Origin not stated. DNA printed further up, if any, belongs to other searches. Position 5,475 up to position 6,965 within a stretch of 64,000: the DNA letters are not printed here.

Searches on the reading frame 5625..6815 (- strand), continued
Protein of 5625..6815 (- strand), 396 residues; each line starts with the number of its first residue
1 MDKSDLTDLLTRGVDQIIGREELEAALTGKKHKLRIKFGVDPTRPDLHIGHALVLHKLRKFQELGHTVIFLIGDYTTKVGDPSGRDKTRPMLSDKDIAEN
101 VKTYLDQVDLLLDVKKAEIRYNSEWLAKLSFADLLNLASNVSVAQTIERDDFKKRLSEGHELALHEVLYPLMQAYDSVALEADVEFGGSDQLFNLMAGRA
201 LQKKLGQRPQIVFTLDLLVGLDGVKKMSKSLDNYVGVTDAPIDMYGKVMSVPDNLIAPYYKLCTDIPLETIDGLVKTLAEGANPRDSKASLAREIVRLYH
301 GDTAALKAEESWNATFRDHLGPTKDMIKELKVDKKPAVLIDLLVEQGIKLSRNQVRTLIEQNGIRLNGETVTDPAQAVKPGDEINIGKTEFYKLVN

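Call 24: find_encoding_contigs(protein=P0009, flank=1500, max_places=3)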
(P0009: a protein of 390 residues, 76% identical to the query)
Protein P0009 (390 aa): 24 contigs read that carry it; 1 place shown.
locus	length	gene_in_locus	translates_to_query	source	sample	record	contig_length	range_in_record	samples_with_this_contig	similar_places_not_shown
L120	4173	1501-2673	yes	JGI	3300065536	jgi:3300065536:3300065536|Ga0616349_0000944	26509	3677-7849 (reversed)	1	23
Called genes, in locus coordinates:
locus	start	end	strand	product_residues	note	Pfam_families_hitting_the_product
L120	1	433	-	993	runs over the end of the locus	PF00912:Transgly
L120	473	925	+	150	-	-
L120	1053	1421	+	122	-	-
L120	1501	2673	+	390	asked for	PF00579:tRNA-synt_1b, PF22421:SYY_C-terminal (weak), PF01479:S4 (weak)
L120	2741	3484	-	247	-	PF03372:Exo_endo_phos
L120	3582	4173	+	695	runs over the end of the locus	PF17191:RecG_wedge, PF01336:tRNA_anti-codon (weak), PF00270:DEAD, PF04851:ResIII, PF00271:Helicase_C, PF19833:RecG_dom3_C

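Call 25: find_encoding_contigs(protein=P0008, flank=1500, max_places=2)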
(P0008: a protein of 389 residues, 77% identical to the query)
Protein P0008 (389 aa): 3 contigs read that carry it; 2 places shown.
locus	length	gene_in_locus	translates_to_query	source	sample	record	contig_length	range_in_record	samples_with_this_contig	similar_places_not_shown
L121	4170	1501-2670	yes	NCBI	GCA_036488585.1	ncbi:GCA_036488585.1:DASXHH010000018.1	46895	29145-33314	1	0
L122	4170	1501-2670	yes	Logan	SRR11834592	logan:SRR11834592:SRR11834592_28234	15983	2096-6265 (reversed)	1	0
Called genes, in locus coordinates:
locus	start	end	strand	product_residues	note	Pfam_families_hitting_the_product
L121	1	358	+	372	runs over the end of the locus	PF13439:Glyco_transf_4, PF13579:Glyco_trans_4_4, PF20706:GT4-conflict, PF00534:Glycos_transf_1, PF13692:Glyco_trans_1_4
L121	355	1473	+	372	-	PF13439:Glyco_transf_4, PF13579:Glyco_trans_4_4, PF20706:GT4-conflict (weak), PF00534:Glycos_transf_1, PF13692:Glyco_trans_1_4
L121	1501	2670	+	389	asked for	PF00579:tRNA-synt_1b, PF22421:SYY_C-terminal, PF01479:S4 (weak)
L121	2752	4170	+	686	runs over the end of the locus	PF17191:RecG_wedge, PF01336:tRNA_anti-codon, PF00270:DEAD, PF04851:ResIII, PF00271:Helicase_C, PF19833:RecG_dom3_C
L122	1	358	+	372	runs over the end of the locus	PF13439:Glyco_transf_4, PF13579:Glyco_trans_4_4, PF20706:GT4-conflict, PF00534:Glycos_transf_1, PF13692:Glyco_trans_1_4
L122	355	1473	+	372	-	PF13439:Glyco_transf_4, PF13579:Glyco_trans_4_4, PF20706:GT4-conflict (weak), PF00534:Glycos_transf_1, PF13692:Glyco_trans_1_4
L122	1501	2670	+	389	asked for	PF00579:tRNA-synt_1b, PF22421:SYY_C-terminal, PF01479:S4 (weak)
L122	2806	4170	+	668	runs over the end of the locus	PF17191:RecG_wedge, PF01336:tRNA_anti-codon, PF00270:DEAD, PF04851:ResIII, PF00271:Helicase_C, PF19833:RecG_dom3_C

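Call 26: find_encoding_contigs(protein=P0017, flank=1500, max_places=2)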
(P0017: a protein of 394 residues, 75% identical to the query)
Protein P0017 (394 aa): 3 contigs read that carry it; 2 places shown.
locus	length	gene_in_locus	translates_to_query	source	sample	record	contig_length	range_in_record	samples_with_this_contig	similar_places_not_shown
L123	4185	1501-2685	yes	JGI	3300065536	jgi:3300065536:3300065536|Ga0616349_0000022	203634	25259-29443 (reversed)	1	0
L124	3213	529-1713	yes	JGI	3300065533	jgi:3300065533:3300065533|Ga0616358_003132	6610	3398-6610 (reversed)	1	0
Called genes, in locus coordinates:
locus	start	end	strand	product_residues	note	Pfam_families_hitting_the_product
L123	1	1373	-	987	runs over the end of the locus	PF00912:Transgly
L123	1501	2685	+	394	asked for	PF00579:tRNA-synt_1b, PF22421:SYY_C-terminal (weak), PF01479:S4 (weak)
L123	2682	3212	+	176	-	-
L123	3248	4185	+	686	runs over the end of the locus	PF17191:RecG_wedge, PF01336:tRNA_anti-codon, PF00270:DEAD, PF04851:ResIII (weak), PF00271:Helicase_C, PF19833:RecG_dom3_C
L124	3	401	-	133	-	?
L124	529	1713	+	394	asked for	PF00579:tRNA-synt_1b, PF22421:SYY_C-terminal (weak), PF01479:S4 (weak)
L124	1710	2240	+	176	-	-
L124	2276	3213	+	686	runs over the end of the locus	PF17191:RecG_wedge, PF01336:tRNA_anti-codon, PF00270:DEAD, PF04851:ResIII (weak), PF00271:Helicase_C, PF19833:RecG_dom3_C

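Call 27: find_encoding_contigs(protein=P0055, flank=1500, max_places=2)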
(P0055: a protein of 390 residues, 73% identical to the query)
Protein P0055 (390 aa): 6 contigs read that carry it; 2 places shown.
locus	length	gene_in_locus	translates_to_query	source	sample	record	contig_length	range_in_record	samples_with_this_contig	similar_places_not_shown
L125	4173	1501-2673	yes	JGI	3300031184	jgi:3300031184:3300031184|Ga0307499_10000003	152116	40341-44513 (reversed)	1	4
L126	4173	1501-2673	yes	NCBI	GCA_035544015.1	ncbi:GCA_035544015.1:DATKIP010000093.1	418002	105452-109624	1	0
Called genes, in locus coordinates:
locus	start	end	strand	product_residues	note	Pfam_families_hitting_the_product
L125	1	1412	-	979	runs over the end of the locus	PF00912:Transgly, PF00905:Transpeptidase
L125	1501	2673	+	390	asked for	PF00579:tRNA-synt_1b, PF22421:SYY_C-terminal (weak), PF01479:S4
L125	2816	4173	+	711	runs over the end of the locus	PF17191:RecG_wedge, PF01336:tRNA_anti-codon (weak), PF04851:ResIII, PF00270:DEAD, PF00271:Helicase_C, PF19833:RecG_dom3_C (weak)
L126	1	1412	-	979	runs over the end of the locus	PF00912:Transgly, PF00905:Transpeptidase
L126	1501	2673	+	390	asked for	PF00579:tRNA-synt_1b, PF22421:SYY_C-terminal (weak), PF01479:S4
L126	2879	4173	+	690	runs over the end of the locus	PF17191:RecG_wedge, PF01336:tRNA_anti-codon (weak), PF00270:DEAD, PF04851:ResIII, PF00271:Helicase_C, PF19833:RecG_dom3_C (weak)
